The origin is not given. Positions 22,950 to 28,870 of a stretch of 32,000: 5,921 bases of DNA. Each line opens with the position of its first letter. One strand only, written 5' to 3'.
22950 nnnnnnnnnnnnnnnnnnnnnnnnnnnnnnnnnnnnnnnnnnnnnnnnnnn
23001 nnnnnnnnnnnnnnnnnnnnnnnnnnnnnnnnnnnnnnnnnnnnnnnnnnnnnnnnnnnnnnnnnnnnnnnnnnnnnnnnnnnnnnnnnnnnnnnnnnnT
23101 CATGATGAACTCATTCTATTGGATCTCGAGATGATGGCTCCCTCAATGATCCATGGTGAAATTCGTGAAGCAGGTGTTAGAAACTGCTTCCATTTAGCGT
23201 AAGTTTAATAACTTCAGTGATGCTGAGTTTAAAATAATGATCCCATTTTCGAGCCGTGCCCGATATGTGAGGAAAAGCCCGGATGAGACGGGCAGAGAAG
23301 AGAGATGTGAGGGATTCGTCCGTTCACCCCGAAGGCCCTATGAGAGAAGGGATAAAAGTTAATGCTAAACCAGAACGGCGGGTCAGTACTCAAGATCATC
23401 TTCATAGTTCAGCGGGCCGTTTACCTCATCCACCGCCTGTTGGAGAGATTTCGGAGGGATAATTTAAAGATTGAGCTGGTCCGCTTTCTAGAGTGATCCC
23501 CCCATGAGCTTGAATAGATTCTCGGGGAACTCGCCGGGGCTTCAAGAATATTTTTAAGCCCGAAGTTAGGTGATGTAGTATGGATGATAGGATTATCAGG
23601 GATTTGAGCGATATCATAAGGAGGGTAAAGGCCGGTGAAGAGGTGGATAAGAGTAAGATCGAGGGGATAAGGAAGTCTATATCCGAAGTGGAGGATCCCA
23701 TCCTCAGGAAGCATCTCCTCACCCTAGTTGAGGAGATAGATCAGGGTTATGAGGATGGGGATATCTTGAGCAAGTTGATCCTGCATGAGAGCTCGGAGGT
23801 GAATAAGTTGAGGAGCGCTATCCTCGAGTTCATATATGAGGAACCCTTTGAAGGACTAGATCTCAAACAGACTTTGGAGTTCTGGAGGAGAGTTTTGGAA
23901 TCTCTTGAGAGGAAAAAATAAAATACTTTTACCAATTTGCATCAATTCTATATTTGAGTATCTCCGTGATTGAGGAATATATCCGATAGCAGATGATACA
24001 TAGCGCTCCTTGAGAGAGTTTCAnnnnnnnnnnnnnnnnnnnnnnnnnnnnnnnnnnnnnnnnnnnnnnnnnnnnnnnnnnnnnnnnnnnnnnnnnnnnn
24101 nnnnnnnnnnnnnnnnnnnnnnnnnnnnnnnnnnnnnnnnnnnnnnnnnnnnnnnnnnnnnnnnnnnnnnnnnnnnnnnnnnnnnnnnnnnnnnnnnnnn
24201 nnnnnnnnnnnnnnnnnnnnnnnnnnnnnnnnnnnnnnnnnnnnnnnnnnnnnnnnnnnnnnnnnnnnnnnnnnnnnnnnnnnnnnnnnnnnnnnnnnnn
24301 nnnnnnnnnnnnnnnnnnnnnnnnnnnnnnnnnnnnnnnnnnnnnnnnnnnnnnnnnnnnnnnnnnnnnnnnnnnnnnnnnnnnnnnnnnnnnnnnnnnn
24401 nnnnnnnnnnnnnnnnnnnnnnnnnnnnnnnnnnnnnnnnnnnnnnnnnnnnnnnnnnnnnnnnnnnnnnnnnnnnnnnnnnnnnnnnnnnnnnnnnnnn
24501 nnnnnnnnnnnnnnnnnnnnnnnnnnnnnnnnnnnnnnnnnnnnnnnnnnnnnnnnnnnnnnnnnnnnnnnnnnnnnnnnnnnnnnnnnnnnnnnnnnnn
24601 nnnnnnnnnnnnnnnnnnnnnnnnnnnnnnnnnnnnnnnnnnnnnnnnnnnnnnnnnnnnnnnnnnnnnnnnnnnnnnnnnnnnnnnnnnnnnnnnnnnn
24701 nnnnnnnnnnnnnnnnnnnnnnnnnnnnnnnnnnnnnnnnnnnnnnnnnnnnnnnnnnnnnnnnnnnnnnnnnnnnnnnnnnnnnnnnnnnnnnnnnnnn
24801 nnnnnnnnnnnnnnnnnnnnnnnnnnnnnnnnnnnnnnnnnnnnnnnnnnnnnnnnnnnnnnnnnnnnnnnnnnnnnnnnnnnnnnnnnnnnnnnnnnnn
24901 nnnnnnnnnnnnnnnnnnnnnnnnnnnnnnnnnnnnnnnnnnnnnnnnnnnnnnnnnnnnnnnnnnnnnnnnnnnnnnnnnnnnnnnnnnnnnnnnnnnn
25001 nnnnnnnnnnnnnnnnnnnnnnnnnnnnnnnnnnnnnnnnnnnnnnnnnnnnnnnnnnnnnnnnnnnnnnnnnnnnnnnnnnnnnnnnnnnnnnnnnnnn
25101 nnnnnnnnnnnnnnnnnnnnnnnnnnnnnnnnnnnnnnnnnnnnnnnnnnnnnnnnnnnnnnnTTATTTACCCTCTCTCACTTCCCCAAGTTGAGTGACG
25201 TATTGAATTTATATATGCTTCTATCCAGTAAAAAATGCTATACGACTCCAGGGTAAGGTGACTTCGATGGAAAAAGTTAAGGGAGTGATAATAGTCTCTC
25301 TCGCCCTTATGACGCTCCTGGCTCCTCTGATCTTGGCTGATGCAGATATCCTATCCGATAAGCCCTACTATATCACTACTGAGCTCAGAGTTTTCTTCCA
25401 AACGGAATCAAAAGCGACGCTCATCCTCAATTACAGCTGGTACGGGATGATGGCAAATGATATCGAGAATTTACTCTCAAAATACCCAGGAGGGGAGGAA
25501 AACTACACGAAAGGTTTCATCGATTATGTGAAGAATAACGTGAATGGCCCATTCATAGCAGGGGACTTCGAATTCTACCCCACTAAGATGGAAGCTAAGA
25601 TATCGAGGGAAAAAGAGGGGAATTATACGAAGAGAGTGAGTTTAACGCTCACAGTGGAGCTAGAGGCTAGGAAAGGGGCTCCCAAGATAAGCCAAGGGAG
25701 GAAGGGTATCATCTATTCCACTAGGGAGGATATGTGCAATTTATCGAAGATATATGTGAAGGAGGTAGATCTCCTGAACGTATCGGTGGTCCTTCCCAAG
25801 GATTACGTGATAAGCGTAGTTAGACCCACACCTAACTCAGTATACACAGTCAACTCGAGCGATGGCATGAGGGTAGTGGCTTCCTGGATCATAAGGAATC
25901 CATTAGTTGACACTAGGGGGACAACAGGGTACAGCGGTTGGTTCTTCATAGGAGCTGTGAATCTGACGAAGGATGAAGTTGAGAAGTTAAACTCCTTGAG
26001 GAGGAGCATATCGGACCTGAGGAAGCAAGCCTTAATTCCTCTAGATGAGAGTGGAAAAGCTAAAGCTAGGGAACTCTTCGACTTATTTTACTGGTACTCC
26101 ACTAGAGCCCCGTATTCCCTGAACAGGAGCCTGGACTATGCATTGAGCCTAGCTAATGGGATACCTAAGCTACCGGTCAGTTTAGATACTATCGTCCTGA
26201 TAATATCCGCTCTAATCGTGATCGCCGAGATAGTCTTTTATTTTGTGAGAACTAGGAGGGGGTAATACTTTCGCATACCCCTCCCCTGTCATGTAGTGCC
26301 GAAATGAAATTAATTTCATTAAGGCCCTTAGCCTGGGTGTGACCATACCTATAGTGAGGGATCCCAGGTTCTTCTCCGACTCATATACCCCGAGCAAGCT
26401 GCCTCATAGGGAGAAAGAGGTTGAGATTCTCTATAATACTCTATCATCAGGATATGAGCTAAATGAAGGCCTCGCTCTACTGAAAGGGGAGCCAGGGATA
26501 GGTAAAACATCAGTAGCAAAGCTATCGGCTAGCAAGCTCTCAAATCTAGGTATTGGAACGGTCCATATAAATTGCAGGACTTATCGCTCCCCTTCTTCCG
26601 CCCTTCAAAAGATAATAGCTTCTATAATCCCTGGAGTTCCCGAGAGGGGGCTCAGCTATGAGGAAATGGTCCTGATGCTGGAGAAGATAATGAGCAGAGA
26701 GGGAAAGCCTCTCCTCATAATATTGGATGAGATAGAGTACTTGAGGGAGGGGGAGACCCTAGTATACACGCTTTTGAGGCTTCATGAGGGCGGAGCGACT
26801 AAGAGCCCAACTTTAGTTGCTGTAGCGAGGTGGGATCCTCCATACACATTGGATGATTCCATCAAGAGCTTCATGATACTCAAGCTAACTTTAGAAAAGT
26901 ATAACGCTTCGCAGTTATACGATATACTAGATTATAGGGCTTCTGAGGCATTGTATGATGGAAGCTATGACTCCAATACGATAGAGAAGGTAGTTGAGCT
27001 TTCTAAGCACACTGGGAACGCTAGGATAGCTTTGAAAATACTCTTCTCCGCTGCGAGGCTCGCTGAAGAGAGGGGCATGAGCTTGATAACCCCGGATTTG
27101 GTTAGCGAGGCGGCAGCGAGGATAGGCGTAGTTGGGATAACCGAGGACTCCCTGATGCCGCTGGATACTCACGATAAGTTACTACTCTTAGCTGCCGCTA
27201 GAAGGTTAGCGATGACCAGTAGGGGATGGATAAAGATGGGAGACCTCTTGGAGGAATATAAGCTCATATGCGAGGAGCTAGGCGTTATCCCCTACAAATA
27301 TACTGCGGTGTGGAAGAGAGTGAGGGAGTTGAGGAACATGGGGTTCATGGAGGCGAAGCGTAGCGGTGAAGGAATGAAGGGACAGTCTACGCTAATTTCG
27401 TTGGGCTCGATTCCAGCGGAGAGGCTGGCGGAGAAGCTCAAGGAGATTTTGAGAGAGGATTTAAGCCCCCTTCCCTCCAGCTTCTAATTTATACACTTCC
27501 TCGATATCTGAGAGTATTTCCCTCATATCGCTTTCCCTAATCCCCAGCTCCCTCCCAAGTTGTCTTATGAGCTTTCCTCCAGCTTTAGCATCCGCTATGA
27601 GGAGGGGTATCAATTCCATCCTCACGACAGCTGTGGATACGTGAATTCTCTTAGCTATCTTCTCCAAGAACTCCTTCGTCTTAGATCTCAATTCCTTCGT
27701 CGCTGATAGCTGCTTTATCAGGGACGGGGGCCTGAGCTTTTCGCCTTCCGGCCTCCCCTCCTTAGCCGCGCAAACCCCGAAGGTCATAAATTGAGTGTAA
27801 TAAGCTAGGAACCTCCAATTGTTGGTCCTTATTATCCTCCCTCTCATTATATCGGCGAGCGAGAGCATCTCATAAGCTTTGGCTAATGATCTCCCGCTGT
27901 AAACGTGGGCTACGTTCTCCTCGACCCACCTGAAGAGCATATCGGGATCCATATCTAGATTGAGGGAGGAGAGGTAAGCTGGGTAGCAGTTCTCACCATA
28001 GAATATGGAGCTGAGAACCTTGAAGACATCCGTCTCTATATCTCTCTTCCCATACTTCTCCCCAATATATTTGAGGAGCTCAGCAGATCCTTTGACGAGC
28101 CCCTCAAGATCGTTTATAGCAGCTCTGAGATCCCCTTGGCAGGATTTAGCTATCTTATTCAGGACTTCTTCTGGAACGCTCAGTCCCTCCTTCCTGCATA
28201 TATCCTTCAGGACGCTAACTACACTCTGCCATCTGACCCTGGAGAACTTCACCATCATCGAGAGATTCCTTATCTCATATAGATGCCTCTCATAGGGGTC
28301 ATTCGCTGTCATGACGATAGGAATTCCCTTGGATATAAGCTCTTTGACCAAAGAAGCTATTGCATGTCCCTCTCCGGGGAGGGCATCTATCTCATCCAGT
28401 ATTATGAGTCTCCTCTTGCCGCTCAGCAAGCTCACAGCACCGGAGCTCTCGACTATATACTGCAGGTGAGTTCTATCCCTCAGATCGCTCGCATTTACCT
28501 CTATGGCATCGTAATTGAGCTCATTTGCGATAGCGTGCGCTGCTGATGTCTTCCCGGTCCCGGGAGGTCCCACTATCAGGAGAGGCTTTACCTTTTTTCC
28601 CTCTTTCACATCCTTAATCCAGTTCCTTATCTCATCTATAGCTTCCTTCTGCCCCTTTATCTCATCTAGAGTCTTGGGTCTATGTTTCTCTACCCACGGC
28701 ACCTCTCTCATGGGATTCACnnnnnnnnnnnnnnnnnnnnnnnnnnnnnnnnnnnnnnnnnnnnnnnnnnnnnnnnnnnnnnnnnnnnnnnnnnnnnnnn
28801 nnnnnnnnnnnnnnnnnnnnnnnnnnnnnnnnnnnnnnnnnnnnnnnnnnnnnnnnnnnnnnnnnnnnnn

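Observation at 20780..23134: Coupled operon: Zn-ribbon-less TFB-core paralog, 44-aa coiled-coil micro-protein and membrane-anchored HerA/VirB4-type ATPase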

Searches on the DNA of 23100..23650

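Call 86: search_rna_families(source=window, start=23100, end=23650, threshold=evalue, max_evalue=1, show_alignments=1)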
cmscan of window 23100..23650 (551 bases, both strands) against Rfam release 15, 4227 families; matches with E-value up to 1: 4.
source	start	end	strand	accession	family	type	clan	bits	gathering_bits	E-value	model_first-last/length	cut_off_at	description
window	23380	23433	-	RF00095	snoPyro_CD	Gene; snRNA; snoRNA; CD-box;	CL00132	20.6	45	0.074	1-58/58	no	Pyrococcus C/D box small nucleolar RNA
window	23381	23431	-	RF01138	sR23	Gene; snRNA; snoRNA; CD-box;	-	16.4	45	0.11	1-54/54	no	Small nucleolar RNA sR23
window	23381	23437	-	RF01133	sR3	Gene; snRNA; snoRNA; CD-box;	-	15.5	41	0.14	1-55/55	no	Small nucleolar RNA sR3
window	23381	23433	-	RF01126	sR41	Gene; snRNA; snoRNA; CD-box;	-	14.4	54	0.62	1-53/53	no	Small nucleolar RNA sR41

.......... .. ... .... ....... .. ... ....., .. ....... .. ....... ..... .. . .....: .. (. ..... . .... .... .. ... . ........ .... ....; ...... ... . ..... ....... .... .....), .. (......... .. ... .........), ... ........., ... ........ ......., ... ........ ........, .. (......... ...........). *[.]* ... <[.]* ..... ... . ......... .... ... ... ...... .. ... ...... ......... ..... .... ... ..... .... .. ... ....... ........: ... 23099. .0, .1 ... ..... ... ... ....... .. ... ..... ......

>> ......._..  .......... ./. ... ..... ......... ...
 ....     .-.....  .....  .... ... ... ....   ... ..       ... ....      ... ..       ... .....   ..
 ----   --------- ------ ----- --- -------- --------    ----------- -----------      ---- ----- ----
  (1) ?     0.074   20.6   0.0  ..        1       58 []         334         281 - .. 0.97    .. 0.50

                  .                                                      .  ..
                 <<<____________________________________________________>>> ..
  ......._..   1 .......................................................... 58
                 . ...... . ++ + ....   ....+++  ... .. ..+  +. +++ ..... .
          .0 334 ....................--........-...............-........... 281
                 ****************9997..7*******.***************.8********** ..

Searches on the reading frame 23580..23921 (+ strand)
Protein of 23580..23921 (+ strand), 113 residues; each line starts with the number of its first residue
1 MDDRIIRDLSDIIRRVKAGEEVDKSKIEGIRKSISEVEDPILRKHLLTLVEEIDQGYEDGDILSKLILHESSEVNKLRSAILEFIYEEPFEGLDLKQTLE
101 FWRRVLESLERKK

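Call 3: search_protein_families(library=pfam, proteins=[window:23580-23921:+], max_evalue=1)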
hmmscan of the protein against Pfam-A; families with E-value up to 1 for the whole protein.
window:23580-23921:+ (113 aa): 3 families
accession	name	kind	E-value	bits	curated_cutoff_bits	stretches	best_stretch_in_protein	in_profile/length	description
PF21528.2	CC2D1A-B_DM14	-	0.01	16.4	24.6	1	3-27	28-52/56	Coiled-coil and C2 domain-containing protein 1, DM14 domain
PF17254.7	DUF5321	-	0.075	12.9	27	1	6-37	81-112/160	Family of unknown function (DUF5321)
PF02024.20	Leptin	-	0.13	12.5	25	0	69-110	25-68/145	Leptin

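Call 4: search_protein_families(library=ncbifam, proteins=[window:23580-23921:+], max_evalue=1)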
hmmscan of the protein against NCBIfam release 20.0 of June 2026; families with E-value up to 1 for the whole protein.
window:23580-23921:+ (113 aa): 0 families

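Call 87: search_protein_families(library=padloc, proteins=[window:23580-23921:+], max_evalue=0.001)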
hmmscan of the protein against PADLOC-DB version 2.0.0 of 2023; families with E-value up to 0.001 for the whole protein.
window:23580-23921:+ (113 aa): 0 families

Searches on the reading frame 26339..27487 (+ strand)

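Call 50: search_protein_families(library=pfam, proteins=[window:26339-27487:+], max_evalue=0.001)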
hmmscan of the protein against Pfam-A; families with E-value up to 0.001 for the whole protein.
window:26339-27487:+ (382 aa): 6 families
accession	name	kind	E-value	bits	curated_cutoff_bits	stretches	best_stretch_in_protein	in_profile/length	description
PF22703.2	Cdc6_lid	-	5.7e-15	55.4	27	1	195-259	2-67/68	Cdc6 AAA+ ATPase-type lid domain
PF09079.17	Cdc6_C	-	4.6e-14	52.6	25.1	1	273-356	4-87/96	CDC6, C terminal winged helix domain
PF13401.12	AAA_22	-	2.6e-12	47.6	27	1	42-151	4-110/130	AAA domain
PF13191.12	AAA_16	-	8.4e-10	39.8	32.6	1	20-151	1-161/167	AAA ATPase domain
PF00004.35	AAA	-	3.4e-06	28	21.2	1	47-160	2-103/131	ATPase family associated with various cellular activities (AAA)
PF01637.24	ATPase_2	-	0.00074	19.8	33.2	0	24-151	4-141/225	ATPase domain predominantly from Archaea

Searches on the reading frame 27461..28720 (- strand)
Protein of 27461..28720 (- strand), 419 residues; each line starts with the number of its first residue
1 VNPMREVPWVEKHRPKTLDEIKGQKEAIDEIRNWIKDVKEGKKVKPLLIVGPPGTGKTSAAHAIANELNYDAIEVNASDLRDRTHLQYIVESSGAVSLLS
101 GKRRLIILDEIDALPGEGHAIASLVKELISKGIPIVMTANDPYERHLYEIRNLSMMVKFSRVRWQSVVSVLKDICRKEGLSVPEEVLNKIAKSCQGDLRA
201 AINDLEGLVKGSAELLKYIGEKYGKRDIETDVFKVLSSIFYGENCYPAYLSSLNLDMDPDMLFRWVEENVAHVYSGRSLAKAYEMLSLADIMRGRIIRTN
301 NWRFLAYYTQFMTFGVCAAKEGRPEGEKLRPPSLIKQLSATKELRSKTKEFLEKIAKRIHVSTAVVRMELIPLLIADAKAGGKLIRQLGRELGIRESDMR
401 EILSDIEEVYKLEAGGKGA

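Call 50: search_protein_families(library=pfam, proteins=[window:27461-28720:-], max_evalue=0.001)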
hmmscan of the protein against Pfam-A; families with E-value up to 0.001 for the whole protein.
window:27461-28720:- (419 aa): 16 families
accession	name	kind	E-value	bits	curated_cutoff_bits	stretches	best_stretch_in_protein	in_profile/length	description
PF00004.35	AAA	-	2.2e-14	54.5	21.2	1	47-141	1-110/131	ATPase family associated with various cellular activities (AAA)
PF21960.2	RCF1-5-like_lid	-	2.7e-13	50.1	27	1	169-206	1-39/43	RCF1/5-like, AAA+ ATPase lid domain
PF03215.21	Rad17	-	1.5e-10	41.7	23.8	1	6-81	6-83/186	Rad17 P-loop domain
PF25361.1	AAA_lid_RFC1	-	1.7e-08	34.2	34.9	1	167-206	4-43/59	RFC1-like, AAA+ ATPase lid domain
PF05496.18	RuvB_N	-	2.4e-08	34.4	27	1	14-89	2-78/159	Holliday junction DNA helicase RuvB P-loop domain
PF13173.12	AAA_14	-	1.2e-07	32.2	27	1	45-137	3-95/129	AAA domain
PF13401.12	AAA_22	-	3.7e-07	31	27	1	47-114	8-96/130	AAA domain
PF13191.12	AAA_16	-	9.4e-07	29.9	32.6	1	23-80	4-63/167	AAA ATPase domain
PF05673.19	DUF815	-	3.7e-05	23.4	23.8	1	10-91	19-103/249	Protein of unknown function (DUF815)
PF16193.11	AAA_assoc_2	-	9.9e-05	23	34.3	1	178-214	3-39/81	AAA C-terminal domain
PF03266.21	NTPase_1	-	9.9e-05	22.7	23.9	0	47-75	2-30/168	NTPase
PF07728.20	AAA_5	-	0.00016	22.1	22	1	46-114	1-78/139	AAA domain (dynein-related subfamily)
PF06068.19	TIP49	-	0.0002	21.1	23.8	1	21-71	26-77/347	TIP49 P-loop domain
PF12775.13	AAA_7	-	0.00028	20.9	25.8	1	43-92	32-84/181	P-loop containing dynein motor region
PF04851.21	ResIII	-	0.0003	21.2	22.5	0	23-71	7-50/164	Type III restriction enzyme, res subunit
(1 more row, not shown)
